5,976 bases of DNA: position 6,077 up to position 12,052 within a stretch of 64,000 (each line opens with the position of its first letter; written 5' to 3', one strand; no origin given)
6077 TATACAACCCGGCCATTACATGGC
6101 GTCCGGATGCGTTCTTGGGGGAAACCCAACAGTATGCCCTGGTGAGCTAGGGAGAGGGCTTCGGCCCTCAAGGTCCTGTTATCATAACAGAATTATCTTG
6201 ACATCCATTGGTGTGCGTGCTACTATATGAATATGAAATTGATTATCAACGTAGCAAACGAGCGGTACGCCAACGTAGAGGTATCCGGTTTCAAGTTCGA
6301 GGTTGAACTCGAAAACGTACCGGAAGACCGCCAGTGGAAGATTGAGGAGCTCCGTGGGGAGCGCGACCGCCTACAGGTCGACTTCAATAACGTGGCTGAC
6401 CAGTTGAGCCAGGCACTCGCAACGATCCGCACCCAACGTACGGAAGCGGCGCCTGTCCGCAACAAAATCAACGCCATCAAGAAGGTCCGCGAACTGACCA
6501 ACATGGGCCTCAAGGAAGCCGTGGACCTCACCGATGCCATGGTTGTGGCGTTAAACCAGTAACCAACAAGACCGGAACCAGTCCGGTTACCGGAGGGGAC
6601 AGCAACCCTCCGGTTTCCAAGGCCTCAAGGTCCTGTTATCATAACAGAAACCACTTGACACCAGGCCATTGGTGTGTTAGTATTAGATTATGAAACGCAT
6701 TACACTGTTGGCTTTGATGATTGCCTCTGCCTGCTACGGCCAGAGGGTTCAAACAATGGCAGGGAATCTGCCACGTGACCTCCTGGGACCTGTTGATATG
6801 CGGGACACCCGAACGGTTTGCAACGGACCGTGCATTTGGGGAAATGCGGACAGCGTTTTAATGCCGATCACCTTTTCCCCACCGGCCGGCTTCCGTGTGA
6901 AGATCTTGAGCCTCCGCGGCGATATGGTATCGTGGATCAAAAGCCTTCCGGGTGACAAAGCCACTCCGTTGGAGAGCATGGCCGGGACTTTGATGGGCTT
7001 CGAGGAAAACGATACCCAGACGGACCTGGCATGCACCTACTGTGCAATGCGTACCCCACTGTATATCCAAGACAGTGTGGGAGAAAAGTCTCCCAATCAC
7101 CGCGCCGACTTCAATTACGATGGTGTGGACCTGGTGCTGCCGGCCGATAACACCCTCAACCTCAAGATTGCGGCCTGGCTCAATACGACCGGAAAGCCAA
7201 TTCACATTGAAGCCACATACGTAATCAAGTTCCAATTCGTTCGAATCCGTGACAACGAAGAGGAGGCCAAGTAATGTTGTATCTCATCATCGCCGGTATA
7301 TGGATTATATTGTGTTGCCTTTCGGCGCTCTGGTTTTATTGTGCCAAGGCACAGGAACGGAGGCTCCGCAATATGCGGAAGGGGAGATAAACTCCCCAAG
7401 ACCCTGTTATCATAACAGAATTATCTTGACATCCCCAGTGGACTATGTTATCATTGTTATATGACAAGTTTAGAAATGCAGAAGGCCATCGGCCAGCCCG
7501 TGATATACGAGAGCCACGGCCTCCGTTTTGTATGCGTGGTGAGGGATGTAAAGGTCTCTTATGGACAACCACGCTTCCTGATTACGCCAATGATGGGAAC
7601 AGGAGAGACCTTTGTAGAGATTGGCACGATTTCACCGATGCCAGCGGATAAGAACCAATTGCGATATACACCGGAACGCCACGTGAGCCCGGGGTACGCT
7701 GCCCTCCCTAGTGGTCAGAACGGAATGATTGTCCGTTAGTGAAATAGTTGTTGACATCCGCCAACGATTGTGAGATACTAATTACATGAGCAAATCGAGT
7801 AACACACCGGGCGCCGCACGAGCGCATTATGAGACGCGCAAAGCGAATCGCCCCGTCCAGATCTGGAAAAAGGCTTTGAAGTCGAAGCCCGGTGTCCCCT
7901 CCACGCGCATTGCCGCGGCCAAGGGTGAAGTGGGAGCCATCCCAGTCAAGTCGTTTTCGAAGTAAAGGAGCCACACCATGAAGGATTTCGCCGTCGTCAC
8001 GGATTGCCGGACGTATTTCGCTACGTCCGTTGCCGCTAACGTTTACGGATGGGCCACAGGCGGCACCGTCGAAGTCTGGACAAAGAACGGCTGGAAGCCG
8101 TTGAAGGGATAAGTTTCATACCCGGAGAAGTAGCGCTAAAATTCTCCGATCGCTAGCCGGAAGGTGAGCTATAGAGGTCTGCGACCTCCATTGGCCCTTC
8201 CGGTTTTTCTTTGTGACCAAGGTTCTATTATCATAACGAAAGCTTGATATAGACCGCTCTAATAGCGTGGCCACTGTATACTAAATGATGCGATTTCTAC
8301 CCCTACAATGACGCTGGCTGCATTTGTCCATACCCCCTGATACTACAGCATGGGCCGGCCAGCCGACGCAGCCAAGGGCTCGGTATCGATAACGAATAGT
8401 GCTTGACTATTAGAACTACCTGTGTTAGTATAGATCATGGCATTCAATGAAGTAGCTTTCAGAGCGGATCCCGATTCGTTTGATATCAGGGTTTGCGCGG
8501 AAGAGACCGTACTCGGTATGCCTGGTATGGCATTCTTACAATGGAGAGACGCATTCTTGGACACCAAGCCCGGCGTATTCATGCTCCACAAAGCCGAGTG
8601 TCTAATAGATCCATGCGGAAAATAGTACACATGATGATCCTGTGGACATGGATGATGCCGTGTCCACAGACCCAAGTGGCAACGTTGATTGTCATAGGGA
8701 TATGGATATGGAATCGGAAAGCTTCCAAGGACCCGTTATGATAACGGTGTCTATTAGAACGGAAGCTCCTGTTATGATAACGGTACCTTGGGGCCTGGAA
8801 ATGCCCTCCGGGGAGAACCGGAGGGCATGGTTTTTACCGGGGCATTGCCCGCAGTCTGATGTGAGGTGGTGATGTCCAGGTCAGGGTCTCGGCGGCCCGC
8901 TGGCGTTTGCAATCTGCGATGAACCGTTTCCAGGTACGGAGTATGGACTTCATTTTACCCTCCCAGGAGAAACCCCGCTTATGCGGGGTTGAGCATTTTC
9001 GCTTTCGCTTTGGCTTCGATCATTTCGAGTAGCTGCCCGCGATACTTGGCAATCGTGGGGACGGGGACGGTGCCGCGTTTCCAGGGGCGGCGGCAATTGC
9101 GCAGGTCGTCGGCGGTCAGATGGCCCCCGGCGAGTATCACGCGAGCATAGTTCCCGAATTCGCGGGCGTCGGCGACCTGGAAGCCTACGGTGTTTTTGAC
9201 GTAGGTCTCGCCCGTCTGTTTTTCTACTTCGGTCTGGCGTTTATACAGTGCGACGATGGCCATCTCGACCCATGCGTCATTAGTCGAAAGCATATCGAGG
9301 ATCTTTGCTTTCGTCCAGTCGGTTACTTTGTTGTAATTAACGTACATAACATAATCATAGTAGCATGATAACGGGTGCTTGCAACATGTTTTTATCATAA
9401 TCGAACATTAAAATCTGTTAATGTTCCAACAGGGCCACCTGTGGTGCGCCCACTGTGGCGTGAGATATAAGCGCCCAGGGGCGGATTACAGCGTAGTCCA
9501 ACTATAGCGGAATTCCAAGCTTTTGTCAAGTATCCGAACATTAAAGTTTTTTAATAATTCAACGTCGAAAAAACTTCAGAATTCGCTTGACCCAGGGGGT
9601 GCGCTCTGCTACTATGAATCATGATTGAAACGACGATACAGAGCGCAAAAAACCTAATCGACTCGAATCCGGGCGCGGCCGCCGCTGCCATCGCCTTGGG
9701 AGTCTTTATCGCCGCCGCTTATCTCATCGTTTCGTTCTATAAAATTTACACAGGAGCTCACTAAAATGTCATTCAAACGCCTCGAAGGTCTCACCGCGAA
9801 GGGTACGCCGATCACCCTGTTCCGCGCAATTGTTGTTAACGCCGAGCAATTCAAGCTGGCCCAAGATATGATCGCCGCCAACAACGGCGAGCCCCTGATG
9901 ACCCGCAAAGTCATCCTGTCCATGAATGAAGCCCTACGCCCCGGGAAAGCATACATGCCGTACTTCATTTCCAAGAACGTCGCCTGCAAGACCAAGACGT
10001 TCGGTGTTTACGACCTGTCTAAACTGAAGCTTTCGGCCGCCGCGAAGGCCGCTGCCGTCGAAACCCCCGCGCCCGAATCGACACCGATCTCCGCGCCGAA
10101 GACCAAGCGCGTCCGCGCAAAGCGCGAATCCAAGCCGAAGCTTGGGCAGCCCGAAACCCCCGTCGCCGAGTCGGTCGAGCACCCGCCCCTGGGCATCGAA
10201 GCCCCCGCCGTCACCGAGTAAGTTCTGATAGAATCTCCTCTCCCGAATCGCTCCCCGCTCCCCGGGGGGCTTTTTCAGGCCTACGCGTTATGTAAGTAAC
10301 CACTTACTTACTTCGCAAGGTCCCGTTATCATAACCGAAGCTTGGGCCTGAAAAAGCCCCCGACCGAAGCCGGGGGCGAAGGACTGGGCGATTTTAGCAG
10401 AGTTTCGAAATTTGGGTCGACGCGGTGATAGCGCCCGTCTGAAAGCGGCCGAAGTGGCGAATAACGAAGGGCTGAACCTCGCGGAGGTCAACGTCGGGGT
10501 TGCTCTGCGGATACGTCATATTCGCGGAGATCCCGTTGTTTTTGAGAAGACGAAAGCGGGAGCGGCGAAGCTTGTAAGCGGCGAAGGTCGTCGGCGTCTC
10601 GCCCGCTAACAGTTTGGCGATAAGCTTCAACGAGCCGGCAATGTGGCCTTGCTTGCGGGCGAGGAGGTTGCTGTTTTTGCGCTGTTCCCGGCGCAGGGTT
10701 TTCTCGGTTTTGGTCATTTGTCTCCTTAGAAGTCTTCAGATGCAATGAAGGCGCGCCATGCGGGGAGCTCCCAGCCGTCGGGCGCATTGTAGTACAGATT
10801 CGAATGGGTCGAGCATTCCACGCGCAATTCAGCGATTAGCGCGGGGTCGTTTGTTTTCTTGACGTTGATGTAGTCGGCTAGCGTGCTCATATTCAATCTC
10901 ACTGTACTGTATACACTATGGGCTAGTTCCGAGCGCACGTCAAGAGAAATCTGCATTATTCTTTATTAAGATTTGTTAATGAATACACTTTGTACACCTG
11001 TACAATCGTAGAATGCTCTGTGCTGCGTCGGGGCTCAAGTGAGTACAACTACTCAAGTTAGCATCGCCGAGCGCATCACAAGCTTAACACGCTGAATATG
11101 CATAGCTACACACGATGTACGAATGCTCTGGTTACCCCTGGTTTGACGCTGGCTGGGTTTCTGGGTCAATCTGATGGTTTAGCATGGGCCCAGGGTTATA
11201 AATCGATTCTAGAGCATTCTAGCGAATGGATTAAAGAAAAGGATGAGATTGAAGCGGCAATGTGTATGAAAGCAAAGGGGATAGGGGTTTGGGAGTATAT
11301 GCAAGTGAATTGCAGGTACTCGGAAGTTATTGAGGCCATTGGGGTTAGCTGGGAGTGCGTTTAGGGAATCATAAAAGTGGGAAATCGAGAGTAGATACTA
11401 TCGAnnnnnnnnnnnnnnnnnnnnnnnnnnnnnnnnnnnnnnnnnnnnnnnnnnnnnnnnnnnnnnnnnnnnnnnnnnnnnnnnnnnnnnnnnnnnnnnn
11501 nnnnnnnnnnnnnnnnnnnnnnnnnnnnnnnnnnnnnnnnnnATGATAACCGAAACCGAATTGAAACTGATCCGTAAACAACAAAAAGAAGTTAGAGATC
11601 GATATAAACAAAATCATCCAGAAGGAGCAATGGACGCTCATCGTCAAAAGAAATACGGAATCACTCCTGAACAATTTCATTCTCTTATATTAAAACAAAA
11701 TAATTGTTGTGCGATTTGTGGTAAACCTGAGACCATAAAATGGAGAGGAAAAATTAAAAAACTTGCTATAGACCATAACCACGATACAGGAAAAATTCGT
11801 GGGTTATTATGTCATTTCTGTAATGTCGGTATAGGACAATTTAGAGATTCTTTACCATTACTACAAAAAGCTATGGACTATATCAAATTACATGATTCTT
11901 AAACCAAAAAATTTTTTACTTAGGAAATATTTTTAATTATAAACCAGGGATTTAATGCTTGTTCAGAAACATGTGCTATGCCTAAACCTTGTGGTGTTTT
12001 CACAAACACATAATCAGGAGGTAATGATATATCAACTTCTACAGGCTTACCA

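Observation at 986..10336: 15-bp palindrome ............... locked just upstream of consensus sigma70 promoters, about 15 copies in 10 kb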

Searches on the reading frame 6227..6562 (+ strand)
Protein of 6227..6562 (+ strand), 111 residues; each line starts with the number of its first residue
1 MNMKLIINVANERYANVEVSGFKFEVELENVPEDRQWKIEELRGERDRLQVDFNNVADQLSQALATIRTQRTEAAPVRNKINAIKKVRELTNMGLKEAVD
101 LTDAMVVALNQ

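Call 11: search_protein_families(library=pfam, proteins=[window:6227-6562:+], max_evalue=0.01)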
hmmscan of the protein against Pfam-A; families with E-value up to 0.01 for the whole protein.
window:6227-6562:+ (111 aa): 1 family
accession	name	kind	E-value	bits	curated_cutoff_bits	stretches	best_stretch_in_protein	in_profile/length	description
PF00542.24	Ribosomal_L12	-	1.6e-07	32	25.9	1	78-105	10-37/67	Ribosomal protein L7/L12 C-terminal domain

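Call 88: search_protein_families(library=ncbifam, proteins=[window:6233-6559:+], max_evalue=0.05)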
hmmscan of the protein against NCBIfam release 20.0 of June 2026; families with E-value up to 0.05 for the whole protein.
window:6233-6559:+ (109 aa): 3 families
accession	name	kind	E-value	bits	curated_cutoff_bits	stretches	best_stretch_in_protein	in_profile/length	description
TIGR00855.1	L12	equivalog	4.4e-05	23.9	84.4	1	73-105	65-97/125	50S ribosomal protein L7/L12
NF051436.1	NheA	equivalog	0.021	13.8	500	1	21-84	148-211/385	non-hemolytic enterotoxin subunit A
TIGR00408.1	proS_fam_I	equivalog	0.036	13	437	1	10-97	329-413/475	proline--tRNA ligase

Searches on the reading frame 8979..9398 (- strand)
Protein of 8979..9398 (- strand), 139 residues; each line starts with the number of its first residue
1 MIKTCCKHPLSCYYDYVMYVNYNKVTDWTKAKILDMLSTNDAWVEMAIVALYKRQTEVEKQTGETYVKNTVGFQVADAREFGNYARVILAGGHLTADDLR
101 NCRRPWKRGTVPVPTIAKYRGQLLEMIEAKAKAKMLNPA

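Call 11: search_protein_families(library=pfam, proteins=[window:8979-9398:-], max_evalue=0.01)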
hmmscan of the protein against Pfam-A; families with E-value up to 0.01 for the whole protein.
window:8979-9398:- (139 aa): 0 families

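Call 18: search_protein_families(library=phrogs, proteins=[window:8979-9398:-], max_evalue=0.01)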
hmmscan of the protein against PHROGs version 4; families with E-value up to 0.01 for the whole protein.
window:8979-9398:- (139 aa): 1 family
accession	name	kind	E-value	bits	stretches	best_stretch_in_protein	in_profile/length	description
phrog_21015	-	unknown function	3.3e-14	54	1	27-104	8-85/103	-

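Call 24: find_related_loci(query=window:8979-9398:-, collection=viral_contigs, flank=10000)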
Query window:8979-9398:- (139 aa) in viral_contigs; peptide patterns used: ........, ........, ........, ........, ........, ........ (x = any residue, [..] = any of these).
19 stretches matched a pattern, but none encodes a relative of the query by tblastn (E <= 1e-3).

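Call 43: search_solved_structures(query=window:8982-9347:-, max_evalue=10)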
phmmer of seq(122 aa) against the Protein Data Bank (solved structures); distinct sequences matched with E-value up to 10: 2.
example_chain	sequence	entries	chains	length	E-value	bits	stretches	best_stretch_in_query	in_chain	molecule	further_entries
7sc7_AK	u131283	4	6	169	1.3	12.1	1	18-120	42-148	Allophycocyanin subunit beta-18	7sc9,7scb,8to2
8imk_G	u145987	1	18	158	1.5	11.9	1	18-99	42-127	ApcB1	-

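Call 44: find_homologous_proteins(query=window:8982-9347:-)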
Query seq(122 aa) (122 aa): 23 proteins with E <= 0.001 among 24 candidates.
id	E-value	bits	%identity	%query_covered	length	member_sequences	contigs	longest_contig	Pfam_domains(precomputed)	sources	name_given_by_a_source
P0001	8.4e-69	247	91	100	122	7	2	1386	-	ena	-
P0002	5.7e-68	244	90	100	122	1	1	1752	-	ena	-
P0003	2.1e-67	242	96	95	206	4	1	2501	-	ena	-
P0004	1.6e-56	207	77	98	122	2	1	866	-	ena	-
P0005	2.1e-48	181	72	97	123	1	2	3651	-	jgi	jgi:hypothetical protein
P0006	4.5e-48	180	71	98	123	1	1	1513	-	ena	-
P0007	5.6e-41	157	63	96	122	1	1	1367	-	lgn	-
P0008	1.7e-40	155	60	97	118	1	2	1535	-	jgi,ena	jgi:hypothetical protein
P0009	6.4e-40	153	61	97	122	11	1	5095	-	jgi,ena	-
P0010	1.4e-39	152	62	97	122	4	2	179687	-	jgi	jgi:hypothetical protein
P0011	7.2e-39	150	61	97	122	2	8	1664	-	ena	-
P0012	1.4e-38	149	61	89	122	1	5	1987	-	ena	-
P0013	3.4e-38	148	61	94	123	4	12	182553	-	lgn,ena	-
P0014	8.8e-38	147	61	96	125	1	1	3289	-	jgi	jgi:hypothetical protein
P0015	1.8e-37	146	62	94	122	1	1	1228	-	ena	-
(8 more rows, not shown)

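Call 45: find_encoding_contigs(protein=P0013, flank=10000, max_places=4)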
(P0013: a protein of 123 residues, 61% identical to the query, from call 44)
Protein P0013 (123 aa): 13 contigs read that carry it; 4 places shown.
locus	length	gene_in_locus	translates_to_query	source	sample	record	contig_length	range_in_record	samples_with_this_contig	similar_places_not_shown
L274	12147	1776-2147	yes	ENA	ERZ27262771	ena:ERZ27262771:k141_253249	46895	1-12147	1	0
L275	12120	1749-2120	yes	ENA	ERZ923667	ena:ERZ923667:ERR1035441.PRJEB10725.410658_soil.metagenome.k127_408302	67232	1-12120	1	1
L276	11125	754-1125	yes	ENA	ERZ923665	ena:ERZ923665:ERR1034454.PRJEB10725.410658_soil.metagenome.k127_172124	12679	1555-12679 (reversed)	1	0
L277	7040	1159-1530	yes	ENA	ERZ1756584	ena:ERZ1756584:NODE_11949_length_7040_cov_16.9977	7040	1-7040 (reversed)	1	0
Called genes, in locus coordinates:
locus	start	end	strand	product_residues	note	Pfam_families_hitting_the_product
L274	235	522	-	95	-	-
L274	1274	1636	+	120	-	-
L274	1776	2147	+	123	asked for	-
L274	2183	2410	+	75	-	-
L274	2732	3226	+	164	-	-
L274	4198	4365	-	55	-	-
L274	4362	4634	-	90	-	-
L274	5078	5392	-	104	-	-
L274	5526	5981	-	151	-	-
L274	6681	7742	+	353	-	PF07007:LprI (weak), PF01391:Collagen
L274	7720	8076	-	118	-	-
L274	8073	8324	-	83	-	-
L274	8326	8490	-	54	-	-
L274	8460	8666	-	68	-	-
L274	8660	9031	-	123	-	-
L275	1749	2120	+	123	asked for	-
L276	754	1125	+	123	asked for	-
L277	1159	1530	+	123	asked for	-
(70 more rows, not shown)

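Call 46: find_encoding_contigs(protein=P0010, flank=10000, max_places=3)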
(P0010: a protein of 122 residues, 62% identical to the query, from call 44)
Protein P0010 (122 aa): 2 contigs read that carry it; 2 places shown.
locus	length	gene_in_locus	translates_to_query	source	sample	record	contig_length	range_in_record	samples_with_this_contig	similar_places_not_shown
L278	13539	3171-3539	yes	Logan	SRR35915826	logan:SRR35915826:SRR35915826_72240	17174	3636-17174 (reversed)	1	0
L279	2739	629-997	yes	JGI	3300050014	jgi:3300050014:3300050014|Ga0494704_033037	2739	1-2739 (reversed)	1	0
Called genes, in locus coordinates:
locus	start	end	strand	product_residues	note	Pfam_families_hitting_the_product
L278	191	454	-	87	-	-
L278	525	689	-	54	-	-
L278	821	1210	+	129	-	-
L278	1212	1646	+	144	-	-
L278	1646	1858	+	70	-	-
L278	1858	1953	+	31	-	-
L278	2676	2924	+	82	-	-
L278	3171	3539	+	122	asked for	-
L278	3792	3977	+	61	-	-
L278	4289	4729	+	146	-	-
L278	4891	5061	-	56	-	-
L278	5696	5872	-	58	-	-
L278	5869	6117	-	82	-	-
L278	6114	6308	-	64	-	-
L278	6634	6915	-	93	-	-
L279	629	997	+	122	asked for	-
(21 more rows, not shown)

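Call 51: predict_structure(alignment_id=A1)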
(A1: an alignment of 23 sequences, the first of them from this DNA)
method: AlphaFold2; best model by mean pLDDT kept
length: 122 residues; sequences in the alignment: 23
mean_pLDDT: 85.0   pTM: 0.77
mean pLDDT of the five models: 85.0, 83.3, 83.2, 81.6, 80.5
residues with pLDDT >= 90: 68; 70-90: 35; 50-70: 17; < 50: 2
segments of 3 or more residues with pLDDT < 50: none
pLDDT, mean of each block of 10 residues (from residue 1): 66 94 95 90 65 72 92 95 93 87 92 85 57
secondary structure, 60 per line:
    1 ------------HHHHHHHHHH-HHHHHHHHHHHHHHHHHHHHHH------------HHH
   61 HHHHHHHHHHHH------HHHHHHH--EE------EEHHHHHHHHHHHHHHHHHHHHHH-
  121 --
elements in order: H13-22 H24-45 H58-72 H79-85 H98-119

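Call 55: fold_search(model_id=the predicted structure, library=pdb)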
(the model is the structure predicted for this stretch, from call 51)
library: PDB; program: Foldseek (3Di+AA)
matches with E <= 10: 82; with E <= 0.001: 0
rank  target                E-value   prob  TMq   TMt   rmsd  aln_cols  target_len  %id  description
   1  3di5                  2.7e+00  0.04  0.21  0.19  12.2       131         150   10  Crystal structure of a dinb-like protein (bce_4655) from bacillus cereus atcc 10987 at 2.01 A resolution (released 2008-08-19)
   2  8qnl_B                2.8e+00  0.03  0.18  0.18  14.0       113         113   15  Structure of the toxin-antitoxin NatRT complex from Pseudomonas aeruginosa (released 2024-10-02)
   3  4zc0_B                3.0e+00  0.05  0.23  0.09  12.3       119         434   11  Structure of a dodecameric bacterial helicase (released 2015-10-21)
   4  4c3e_B                3.2e+00  0.08  0.30  0.25   7.1       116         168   12  HRSV M2-1 mutant S58D S61D, P21 crystal (released 2014-01-22)
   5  8qnl_A                3.2e+00  0.02  0.17  0.17  16.0       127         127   13  Structure of the toxin-antitoxin NatRT complex from Pseudomonas aeruginosa (released 2024-10-02)
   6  4c3e_D                3.4e+00  0.08  0.30  0.25   6.7       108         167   11  HRSV M2-1 mutant S58D S61D, P21 crystal (released 2014-01-22)
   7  4c3e_G                3.6e+00  0.08  0.30  0.25   6.7       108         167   11  HRSV M2-1 mutant S58D S61D, P21 crystal (released 2014-01-22)
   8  4c3e_A                3.6e+00  0.08  0.30  0.25   6.7       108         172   11  HRSV M2-1 mutant S58D S61D, P21 crystal (released 2014-01-22)
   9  4c3e_I                3.8e+00  0.07  0.30  0.26   6.7       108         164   11  HRSV M2-1 mutant S58D S61D, P21 crystal (released 2014-01-22)
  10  9w7w_A                3.8e+00  0.05  0.23  0.17  13.1       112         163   11  Crystal Structure of NFIB Bound to a Palindromic DNA (released 2026-01-07)
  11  4k83                  3.8e+00  0.04  0.18  0.13  13.4       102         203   19  Crystal structure of lv-ranaspumin (Lv-RSN-1) from the foam nest of Leptodactylus vastus, orthorhombic crystal form (released 2014-03-05)
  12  4c3e_K                4.5e+00  0.06  0.30  0.26   6.7       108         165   11  HRSV M2-1 mutant S58D S61D, P21 crystal (released 2014-01-22)
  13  8zvh_B                4.5e+00  0.02  0.22  0.14  11.4       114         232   14  Crystal structure of AetD in complex with L-phenylalanine (released 2024-10-02)
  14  4c3b_J                4.8e+00  0.06  0.29  0.24   7.5       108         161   15  HRSV M2-1, P21 crystal form (released 2014-01-22)
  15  4c3b_O                4.8e+00  0.06  0.29  0.23   7.5       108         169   15  HRSV M2-1, P21 crystal form (released 2014-01-22)
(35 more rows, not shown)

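Call 88: search_protein_families(library=ncbifam, proteins=[window:8979-9347:-], max_evalue=0.05)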
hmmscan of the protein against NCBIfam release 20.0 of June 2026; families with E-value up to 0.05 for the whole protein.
window:8979-9347:- (122 aa): 0 families

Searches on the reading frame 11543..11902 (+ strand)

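Call 18: search_protein_families(library=phrogs, proteins=[window:11543-11902:+], max_evalue=0.01)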
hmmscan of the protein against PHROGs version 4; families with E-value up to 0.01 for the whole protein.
window:11543-11902:+ (119 aa): 7 families
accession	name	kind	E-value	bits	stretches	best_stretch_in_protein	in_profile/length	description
phrog_2914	-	DNA, RNA and nucleotide metabolism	1.4e-32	114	1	12-117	51-155/190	endonuclease VII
phrog_2633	-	DNA, RNA and nucleotide metabolism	5e-30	105.5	1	14-117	42-139/142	endonuclease VII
phrog_307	-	DNA, RNA and nucleotide metabolism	9.8e-30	105.7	1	22-115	89-177/334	endonuclease VII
phrog_423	-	DNA, RNA and nucleotide metabolism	1.6e-14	55.2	1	44-104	14-71/159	endonuclease VII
phrog_1035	-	DNA, RNA and nucleotide metabolism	9.5e-08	33.2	1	16-117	115-230/271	endonuclease VII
phrog_17507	-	DNA, RNA and nucleotide metabolism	2.3e-07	31.6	1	76-115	1-41/65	endonuclease VII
phrog_11865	-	DNA, RNA and nucleotide metabolism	1.3e-05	26.6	1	76-109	2-35/95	endonuclease VII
